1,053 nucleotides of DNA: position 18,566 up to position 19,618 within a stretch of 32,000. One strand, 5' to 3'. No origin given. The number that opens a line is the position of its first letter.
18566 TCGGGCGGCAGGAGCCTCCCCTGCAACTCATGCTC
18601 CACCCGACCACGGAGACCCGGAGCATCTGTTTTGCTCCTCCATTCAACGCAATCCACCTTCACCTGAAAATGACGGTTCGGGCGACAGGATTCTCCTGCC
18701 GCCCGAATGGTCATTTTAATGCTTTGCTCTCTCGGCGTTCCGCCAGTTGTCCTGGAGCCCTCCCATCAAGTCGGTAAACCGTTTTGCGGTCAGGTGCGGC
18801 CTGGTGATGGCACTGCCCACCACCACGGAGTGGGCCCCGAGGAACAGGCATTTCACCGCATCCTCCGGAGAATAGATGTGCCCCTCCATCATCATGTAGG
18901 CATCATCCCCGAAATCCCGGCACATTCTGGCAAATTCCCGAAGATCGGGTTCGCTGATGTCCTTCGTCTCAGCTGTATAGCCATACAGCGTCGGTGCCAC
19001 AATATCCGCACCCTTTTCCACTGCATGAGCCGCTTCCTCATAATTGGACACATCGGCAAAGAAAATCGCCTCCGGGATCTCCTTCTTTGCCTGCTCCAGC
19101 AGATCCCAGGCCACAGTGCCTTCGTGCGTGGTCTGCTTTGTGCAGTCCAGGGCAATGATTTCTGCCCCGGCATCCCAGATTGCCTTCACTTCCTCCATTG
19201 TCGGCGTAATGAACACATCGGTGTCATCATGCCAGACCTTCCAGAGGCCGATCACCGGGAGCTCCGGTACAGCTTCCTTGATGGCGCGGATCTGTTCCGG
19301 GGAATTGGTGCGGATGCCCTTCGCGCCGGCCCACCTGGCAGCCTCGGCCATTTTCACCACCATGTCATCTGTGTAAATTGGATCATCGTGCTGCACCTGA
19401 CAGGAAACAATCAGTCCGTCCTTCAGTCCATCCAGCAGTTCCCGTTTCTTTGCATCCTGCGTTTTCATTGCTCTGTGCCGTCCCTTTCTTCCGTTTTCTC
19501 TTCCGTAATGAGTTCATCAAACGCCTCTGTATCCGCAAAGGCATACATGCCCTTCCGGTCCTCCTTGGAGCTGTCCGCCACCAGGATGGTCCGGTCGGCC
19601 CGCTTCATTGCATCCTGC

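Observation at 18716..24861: Uncharacterised glycyl-radical enzyme embedded in a sugar-phosphate style operon (SIS - GRE - activase - DeoR - NanE-like)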

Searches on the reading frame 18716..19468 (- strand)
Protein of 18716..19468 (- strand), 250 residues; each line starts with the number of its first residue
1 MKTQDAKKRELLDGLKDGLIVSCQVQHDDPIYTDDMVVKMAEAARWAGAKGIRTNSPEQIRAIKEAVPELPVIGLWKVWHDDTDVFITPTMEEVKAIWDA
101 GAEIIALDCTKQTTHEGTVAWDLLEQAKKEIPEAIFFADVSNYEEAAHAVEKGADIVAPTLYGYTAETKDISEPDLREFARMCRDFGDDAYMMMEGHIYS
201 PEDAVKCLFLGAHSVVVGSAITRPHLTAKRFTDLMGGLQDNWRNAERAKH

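Call 3: search_protein_families(library=pfam, proteins=[window:18716-19468:-])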
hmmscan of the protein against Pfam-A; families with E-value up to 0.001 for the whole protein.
window:18716-19468:- (250 aa): 3 families
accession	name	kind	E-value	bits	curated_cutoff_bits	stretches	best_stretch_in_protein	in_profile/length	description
PF04131.20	NanE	-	2e-46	158.1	27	1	37-234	1-189/192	Putative N-acetylmannosamine-6-phosphate epimerase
PF00478.31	IMPDH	-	1.1e-05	25.1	25.6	1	90-222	105-240/345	IMP dehydrogenase / GMP reductase domain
PF01070.24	FMN_dh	-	8.3e-05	22.2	24.9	1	112-221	198-305/350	FMN-dependent dehydrogenase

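Call 4: search_protein_families(library=ncbifam, proteins=[window:18716-19468:-])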
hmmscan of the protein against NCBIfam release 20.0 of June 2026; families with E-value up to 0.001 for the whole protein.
window:18716-19468:- (250 aa): 3 families
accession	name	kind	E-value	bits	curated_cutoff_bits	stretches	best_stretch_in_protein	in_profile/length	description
NF002231.0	PRK01130.1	subfamily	9e-72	240.8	189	1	8-235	4-227/230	putative N-acetylmannosamine-6-phosphate 2-epimerase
TIGR03966.1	actino_HemFlav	equivalog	1.5e-05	23.9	470.85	1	119-220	234-333/385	pre-mycofactocin synthase MftD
NF041303.1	Indglycph_syn_Halo_TrpC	equivalog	3.7e-05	23.1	380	1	138-226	157-241/250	indole-3-glycerol phosphate synthase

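Call 32: search_solved_structures(query=window:18716-19468:-, max_evalue=0.001, show_alignments=4)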
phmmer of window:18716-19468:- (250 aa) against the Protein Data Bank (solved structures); distinct sequences matched with E-value up to 0.001: 12.
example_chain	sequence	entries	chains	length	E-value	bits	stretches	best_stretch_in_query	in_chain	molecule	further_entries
1yxy_A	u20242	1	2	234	9.7e-43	149.9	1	7-234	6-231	Putative N-acetylmannosamine-6-phosphate 2-epimerase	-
5zkn_A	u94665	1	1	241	3e-42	148.3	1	10-235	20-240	Putative N-acetylmannosamine-6-phosphate 2-epimerase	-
4utt_C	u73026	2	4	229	1.5e-40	142.7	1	10-235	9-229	PUTATIVE N-ACETYLMANNOSAMINE-6-PHOSPHATE 2-EPIMERASE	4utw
4utt_A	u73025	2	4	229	1.5e-40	142.7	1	10-235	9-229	PUTATIVE N-ACETYLMANNOSAMINE-6-PHOSPHATE 2-EPIMERASE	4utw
4utu_A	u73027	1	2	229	1e-39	140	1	10-235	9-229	N-ACETYLMANNOSAMINE-6-PHOSPHATE 2-EPIMERASE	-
6vva_A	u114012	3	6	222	1.3e-38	136.4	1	16-235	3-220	N-acetylmannosamine-6-phosphate 2-epimerase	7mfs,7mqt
1y0e_A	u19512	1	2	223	1.6e-38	136.1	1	16-235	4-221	Putative N-acetylmannosamine-6-phosphate 2-epimerase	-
7mfn_BBB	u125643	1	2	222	8.7e-38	133.7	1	16-235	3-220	N-acetylmannosamine-6-phosphate 2-epimerase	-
5zjp_A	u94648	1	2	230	1.1e-24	90.8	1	15-232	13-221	Putative N-acetylmannosamine-6-phosphate 2-epimerase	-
5zjb_A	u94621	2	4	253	1.3e-24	90.5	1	14-232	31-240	Putative N-acetylmannosamine-6-phosphate 2-epimerase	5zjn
3igs_A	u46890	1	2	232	8.8e-24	87.8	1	16-225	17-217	N-acetylmannosamine-6-phosphate 2-epimerase 2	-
3q58_A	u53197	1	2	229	6.5e-21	78.4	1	17-226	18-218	N-acetylmannosamine-6-phosphate 2-epimerase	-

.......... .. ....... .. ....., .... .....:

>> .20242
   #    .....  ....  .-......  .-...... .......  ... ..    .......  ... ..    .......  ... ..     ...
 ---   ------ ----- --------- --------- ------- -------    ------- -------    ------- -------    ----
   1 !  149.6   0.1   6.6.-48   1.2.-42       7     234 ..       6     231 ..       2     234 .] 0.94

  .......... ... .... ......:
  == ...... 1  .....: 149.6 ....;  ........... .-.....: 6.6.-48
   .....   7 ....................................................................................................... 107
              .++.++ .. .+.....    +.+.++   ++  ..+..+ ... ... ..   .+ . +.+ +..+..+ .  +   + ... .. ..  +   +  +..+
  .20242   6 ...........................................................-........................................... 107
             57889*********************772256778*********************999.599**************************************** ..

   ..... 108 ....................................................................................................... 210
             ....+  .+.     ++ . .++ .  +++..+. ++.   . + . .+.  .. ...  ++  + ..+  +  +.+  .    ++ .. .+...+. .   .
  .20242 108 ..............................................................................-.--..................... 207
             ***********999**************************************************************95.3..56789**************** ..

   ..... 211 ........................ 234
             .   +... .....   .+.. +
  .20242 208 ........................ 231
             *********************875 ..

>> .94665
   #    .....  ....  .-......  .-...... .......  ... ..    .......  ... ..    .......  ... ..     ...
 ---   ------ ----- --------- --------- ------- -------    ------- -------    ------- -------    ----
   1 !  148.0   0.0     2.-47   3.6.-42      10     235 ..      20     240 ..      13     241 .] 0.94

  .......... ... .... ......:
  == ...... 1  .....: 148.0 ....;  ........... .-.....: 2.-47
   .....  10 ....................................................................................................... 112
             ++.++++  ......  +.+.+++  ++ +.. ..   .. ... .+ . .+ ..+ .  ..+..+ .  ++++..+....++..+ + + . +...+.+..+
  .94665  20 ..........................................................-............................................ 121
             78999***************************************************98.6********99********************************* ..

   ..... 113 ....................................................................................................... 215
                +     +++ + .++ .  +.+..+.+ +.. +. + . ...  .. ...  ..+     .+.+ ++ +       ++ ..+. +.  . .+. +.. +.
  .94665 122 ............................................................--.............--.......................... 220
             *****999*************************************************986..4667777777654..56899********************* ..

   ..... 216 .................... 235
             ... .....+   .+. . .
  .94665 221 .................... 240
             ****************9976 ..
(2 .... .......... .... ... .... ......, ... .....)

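Call 55: find_homologous_proteins(query=window:18716-19468:-, max_evalue=1e-20)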
Query window:18716-19468:- (250 aa): 3209 proteins with E <= 1e-20 among 4358 candidates; the best 120 are listed.
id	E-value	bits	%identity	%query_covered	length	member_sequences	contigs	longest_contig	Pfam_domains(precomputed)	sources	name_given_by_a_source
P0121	1.6e-165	567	99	100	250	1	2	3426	PF01070.25,PF00478.32,PF04131.21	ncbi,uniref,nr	ncbi:N-acetylmannosamine-6-phosphate 2-epimerase [Faecalibaculum rodentium]|uniref:N-acetylmannosami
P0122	2.3e-165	566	99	100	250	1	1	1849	PF00478.32,PF04131.21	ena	-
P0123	8.3e-165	565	99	100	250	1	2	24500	PF01070.25,PF00478.32,PF04131.21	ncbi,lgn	-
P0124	1.3e-164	564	98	100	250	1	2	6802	PF01070.25,PF00478.32,PF04131.21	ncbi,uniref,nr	ncbi:N-acetylmannosamine-6-phosphate 2-epimerase [Faecalibaculum rodentium]|uniref:N-acetylmannosami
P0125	2.8e-164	563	98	100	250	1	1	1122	PF01070.25,PF00478.32,PF04131.21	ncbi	-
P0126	3.0e-164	563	98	100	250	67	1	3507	PF00478.32,PF04131.21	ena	-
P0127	6.8e-164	562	98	100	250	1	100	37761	PF01070.25,PF00478.32,PF04131.21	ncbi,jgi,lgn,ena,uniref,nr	ncbi:N-acetylmannosamine-6-phosphate 2-epimerase [Faecalibaculum rodentium]|jgi:N-acylglucosamine-6-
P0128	1.9e-159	547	95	100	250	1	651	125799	PF00478.32,PF04131.21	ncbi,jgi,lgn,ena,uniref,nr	ncbi:N-acetylmannosamine-6-phosphate 2-epimerase [uncultured Faecalibaculum sp.]|uniref:N-acetylmann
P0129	6.7e-159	545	95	100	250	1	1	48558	PF00478.32,PF04131.21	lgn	-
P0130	7.0e-159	545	95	100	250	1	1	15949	PF00478.32,PF04131.21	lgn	-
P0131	2.3e-158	543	95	100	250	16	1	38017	PF00478.32,PF04131.21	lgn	-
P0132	9.5e-158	541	95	100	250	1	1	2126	PF00478.32,PF04131.21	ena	-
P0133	2.2e-151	521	90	100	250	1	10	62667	PF01070.25,PF00478.32,PF04131.21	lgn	-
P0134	5.5e-151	519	90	100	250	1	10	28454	PF01070.25,PF00478.32,PF04131.21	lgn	-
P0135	1.1e-150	518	90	100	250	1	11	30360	PF01070.25,PF00478.32,PF04131.21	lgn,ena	-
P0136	1.1e-145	502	87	100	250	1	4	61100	PF04131.21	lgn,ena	-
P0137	4.2e-143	493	85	100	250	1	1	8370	PF01070.25,PF00478.32,PF04131.21,PF01207.24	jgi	jgi:N-acylglucosamine-6-phosphate 2-epimerase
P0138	1.2e-141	489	85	100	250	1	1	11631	PF00478.32,PF04131.21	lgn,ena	-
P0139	3.6e-139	481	81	100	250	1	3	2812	PF01070.25,PF00478.32,PF04131.21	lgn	-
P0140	9.5e-139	479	83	100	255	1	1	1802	PF00478.32,PF04131.21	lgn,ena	-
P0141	1.8e-137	475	83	100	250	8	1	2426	PF01070.25,PF04131.21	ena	-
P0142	4.3e-137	474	81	100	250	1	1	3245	PF00478.32,PF04131.21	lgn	-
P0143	5.6e-137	473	81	100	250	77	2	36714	PF01070.25,PF00478.32,PF04131.21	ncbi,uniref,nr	ncbi:N-acetylmannosamine-6-phosphate 2-epimerase [uncultured Dubosiella sp.]|uniref:N-acetylmannosam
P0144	7.1e-137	473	81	100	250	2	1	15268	PF00478.32,PF04131.21,PF01207.24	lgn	-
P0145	7.6e-137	473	81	100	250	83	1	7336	PF01070.25,PF00478.32,PF04131.21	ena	-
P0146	1.4e-135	469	80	100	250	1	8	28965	PF01070.25,PF00478.32,PF04131.21,PF01207.24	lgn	-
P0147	2.2e-135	468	81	100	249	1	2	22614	PF01070.25,PF00478.32,PF04131.21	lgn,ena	-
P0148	3.9e-135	467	80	100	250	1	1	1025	PF01070.25,PF00478.32,PF04131.21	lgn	-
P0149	4.3e-135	467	81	100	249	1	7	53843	PF01070.25,PF00478.32,PF04131.21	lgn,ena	-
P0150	5.1e-135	467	81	100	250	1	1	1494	PF00478.32,PF04131.21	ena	-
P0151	5.2e-135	467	81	100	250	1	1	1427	PF00478.32,PF04131.21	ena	-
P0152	8.1e-135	466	79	100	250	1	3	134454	PF01070.25,PF00478.32,PF04131.21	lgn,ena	-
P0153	1.9e-134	465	81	99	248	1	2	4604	PF00478.32,PF04131.21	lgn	-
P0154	2.2e-134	465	80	100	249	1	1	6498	PF01070.25,PF00478.32,PF04131.21,PF01207.24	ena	-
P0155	2.5e-134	465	80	100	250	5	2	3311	PF01070.25,PF00478.32,PF04131.21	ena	-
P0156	7.6e-134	463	80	100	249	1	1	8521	PF01070.25,PF00478.32,PF04131.21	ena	-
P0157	9.5e-134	463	79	100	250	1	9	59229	PF00478.32,PF04131.21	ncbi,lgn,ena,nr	ncbi:MAG: N-acetylmannosamine-6-phosphate 2-epimerase [Solobacterium sp.]|nr:N-acetylmannosamine-6-p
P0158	9.5e-134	463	80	99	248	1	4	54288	PF00478.32,PF04131.21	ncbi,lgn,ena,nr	ncbi:MAG: N-acetylmannosamine-6-phosphate 2-epimerase [Erysipelotrichaceae bacterium]|nr:N-acetylman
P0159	1.2e-133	462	78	100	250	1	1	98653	PF01070.25,PF00478.32,PF04131.21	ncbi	-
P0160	1.9e-133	462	78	100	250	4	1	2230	PF00478.32,PF04131.21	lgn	-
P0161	2.0e-133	462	80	100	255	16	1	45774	PF01070.25,PF00478.32,PF04131.21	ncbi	-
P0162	2.5e-133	461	79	99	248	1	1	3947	PF00478.32,PF04131.21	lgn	-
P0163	2.7e-133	461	79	100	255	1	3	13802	PF00478.32,PF04131.21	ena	-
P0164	2.9e-133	461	80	100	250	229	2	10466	PF00478.32,PF04131.21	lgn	-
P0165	3.6e-133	461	80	100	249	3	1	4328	PF01070.25,PF00478.32,PF04131.21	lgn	-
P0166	7.6e-133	460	78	100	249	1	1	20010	PF01070.25,PF00478.32,PF04131.21,PF01207.24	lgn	-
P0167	9.1e-133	460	80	100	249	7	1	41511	PF01070.25,PF00478.32,PF04131.21,PF01207.24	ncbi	-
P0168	9.2e-133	460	79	100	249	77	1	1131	PF00478.32,PF04131.21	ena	-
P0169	1.2e-132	459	79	100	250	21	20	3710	PF01070.25,PF00478.32,PF04131.21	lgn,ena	-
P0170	1.2e-132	459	80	100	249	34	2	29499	PF01070.25,PF00478.32,PF04131.21,PF01207.24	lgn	-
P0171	1.2e-132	459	78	100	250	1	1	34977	PF01070.25,PF00478.32,PF04131.21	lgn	-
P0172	1.4e-132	459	79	100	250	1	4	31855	PF01070.25,PF00478.32,PF04131.21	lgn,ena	-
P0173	2.8e-132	458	79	100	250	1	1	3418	PF00478.32,PF04131.21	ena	-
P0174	3.7e-132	458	79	100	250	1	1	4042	PF01070.25,PF00478.32,PF04131.21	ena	-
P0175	3.8e-132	458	79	100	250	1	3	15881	PF01070.25,PF00478.32,PF04131.21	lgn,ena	-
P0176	3.9e-132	457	79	100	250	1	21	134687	PF01070.25,PF00478.32,PF04131.21,PF01207.24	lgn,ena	-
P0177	4.8e-132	457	79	100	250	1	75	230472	PF01070.25,PF00478.32,PF04131.21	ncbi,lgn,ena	-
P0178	6.7e-132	457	79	100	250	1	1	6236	PF01070.25,PF00478.32,PF04131.21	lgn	-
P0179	6.9e-132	457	79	100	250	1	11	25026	PF01070.25,PF00478.32,PF04131.21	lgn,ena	-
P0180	6.9e-132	457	79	100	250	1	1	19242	PF01070.25,PF00478.32,PF04131.21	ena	-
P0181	7.0e-132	457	79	100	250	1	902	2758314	PF01070.25,PF00478.32,PF04131.21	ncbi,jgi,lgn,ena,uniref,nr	ncbi:N-acetylmannosamine-6-phosphate 2-epimerase [Faecalibacillus sp. H12]|jgi:N-acylglucosamine-6-p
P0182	7.2e-132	457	79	100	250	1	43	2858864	PF01070.25,PF00478.32,PF04131.21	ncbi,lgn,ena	-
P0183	7.2e-132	457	79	100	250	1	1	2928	PF01070.25,PF00478.32,PF04131.21,PF01207.24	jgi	-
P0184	7.4e-132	457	79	100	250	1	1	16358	PF00478.32,PF04131.21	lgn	-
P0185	7.5e-132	457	79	100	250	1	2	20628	PF01070.25,PF00478.32,PF04131.21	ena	-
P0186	9.3e-132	456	79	100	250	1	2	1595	PF01070.25,PF00478.32,PF04131.21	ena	-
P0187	9.6e-132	456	79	100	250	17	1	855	PF01070.25,PF00478.32,PF04131.21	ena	-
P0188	1.0e-131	456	78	100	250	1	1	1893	PF01070.25,PF00478.32,PF04131.21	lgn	-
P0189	1.2e-131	456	79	100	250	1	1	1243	PF01070.25,PF00478.32,PF04131.21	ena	-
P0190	1.3e-131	456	79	100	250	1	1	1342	PF01070.25,PF00478.32,PF04131.21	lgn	-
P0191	1.4e-131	456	78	100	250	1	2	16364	PF01070.25,PF00478.32,PF04131.21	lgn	-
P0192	1.5e-131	456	79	100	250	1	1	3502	PF01070.25,PF00478.32,PF04131.21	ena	-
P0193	1.7e-131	455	78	100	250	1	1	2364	PF01070.25,PF00478.32,PF04131.21,PF01207.24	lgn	-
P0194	1.7e-131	455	78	100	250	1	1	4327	PF01070.25,PF00478.32,PF04131.21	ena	-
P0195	2.0e-131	455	79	100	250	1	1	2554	PF01070.25,PF00478.32,PF04131.21,PF01207.24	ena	-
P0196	2.0e-131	455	78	100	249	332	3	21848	PF00478.32,PF04131.21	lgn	-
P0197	2.3e-131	455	79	100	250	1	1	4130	PF01070.25,PF00478.32,PF04131.21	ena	-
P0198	2.4e-131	455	78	100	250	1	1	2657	PF01070.25,PF00478.32,PF04131.21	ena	-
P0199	2.4e-131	455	77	100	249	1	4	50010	PF01070.25,PF00478.32,PF04131.21,PF01207.24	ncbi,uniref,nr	ncbi:N-acylglucosamine-6-phosphate 2-epimerase [Breznakia sp. PF5-3]|uniref:N-acetylmannosamine-6-ph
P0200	2.5e-131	455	78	100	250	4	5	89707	PF01070.25,PF00478.32,PF04131.21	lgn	-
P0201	2.5e-131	455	79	100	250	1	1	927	PF01070.25,PF00478.32,PF04131.21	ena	-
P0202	2.5e-131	455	78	100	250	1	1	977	PF01070.25,PF00478.32,PF04131.21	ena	-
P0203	2.5e-131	455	78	100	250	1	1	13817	PF01070.25,PF00478.32,PF04131.21,PF01207.24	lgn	-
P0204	3.0e-131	455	78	100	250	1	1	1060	PF01070.25,PF00478.32,PF04131.21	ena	-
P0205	3.2e-131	455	78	100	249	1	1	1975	PF01070.25,PF00478.32,PF04131.21,PF01207.24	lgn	-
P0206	3.3e-131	454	77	100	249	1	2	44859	PF01070.25,PF00478.32,PF04131.21,PF01207.24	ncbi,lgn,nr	ncbi:N-acetylmannosamine-6-phosphate 2-epimerase [Breznakia sp. OttesenSCG-928-G09]|nr:N-acetylmanno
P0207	3.3e-131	454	78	100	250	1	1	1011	PF01070.25,PF00478.32,PF04131.21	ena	-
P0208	3.6e-131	454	78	100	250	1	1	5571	PF01070.25,PF00478.32,PF04131.21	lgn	-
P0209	3.8e-131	454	78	100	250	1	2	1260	PF01070.25,PF00478.32,PF04131.21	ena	-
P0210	4.4e-131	454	78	100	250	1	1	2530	PF00478.32,PF04131.21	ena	-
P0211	4.4e-131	454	78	100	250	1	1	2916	PF01070.25,PF00478.32,PF04131.21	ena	-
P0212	4.7e-131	454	78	100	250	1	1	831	PF01070.25,PF00478.32,PF04131.21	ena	-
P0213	4.8e-131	454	79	100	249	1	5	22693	PF01070.25,PF00478.32,PF04131.21,PF01207.24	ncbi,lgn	ncbi:MAG: putative N-acetylmannosamine-6-phosphate 2-epimerase [Longicatena sp.]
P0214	4.8e-131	454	78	100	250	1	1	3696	PF01070.25,PF00478.32,PF04131.21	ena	-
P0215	4.8e-131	454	78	100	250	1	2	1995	PF01070.25,PF00478.32,PF04131.21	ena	-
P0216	5.0e-131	454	80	100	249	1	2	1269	PF00478.32,PF04131.21,PF01207.24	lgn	-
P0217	5.1e-131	454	78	100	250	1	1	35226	PF01070.25,PF00478.32,PF04131.21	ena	-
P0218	5.2e-131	454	78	100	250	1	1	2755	PF01070.25,PF00478.32,PF04131.21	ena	-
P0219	5.5e-131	454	78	100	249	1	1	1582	PF00478.32,PF04131.21,PF01207.24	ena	-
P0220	5.8e-131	454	79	100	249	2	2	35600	PF00478.32,PF04131.21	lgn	-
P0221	6.1e-131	454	78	100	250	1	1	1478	PF01070.25,PF00478.32,PF04131.21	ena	-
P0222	6.7e-131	453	78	100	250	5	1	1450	PF00478.32,PF04131.21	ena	-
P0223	9.2e-131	453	78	100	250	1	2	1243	PF00478.32,PF04131.21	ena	-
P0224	9.4e-131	453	78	100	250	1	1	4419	PF01070.25,PF00478.32,PF04131.21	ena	-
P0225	1.1e-130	453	78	100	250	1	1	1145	PF01070.25,PF00478.32,PF04131.21,PF01207.24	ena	-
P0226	1.2e-130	453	78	100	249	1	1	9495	PF00478.32,PF04131.21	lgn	-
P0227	1.3e-130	452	78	100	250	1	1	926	PF01070.25,PF00478.32,PF04131.21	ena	-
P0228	1.4e-130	452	77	100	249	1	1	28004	PF01070.25,PF00478.32,PF04131.21,PF01207.24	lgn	-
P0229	1.4e-130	452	77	100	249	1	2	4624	PF01070.25,PF00478.32,PF04131.21,PF01207.24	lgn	-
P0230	1.4e-130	452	77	100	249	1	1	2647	PF01070.25,PF00478.32,PF04131.21,PF01207.24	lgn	-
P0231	1.5e-130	452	78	100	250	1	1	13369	PF01070.25,PF00478.32,PF04131.21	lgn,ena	-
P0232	1.8e-130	452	78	100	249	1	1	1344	PF01070.25,PF00478.32,PF04131.21,PF01207.24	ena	-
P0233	3.0e-130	451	78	100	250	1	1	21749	PF01070.25,PF00478.32,PF04131.21,PF01207.24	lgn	-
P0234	3.9e-130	451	78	100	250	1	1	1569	PF01070.25,PF00478.32,PF04131.21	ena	-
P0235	4.2e-130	451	78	100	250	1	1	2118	PF01070.25,PF00478.32,PF04131.21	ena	-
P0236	4.7e-130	451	77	100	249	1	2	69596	PF01070.25,PF00478.32,PF04131.21,PF01207.24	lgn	-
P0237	5.0e-130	451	77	100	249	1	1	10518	PF01070.25,PF00478.32,PF04131.21,PF01207.24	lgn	-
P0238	7.6e-130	450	78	99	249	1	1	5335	PF00478.32,PF04131.21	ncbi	-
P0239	8.0e-130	450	78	100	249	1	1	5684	PF01070.25,PF00478.32,PF04131.21,PF01207.24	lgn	-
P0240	8.7e-130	450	78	100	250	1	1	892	PF01070.25,PF00478.32,PF04131.21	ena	-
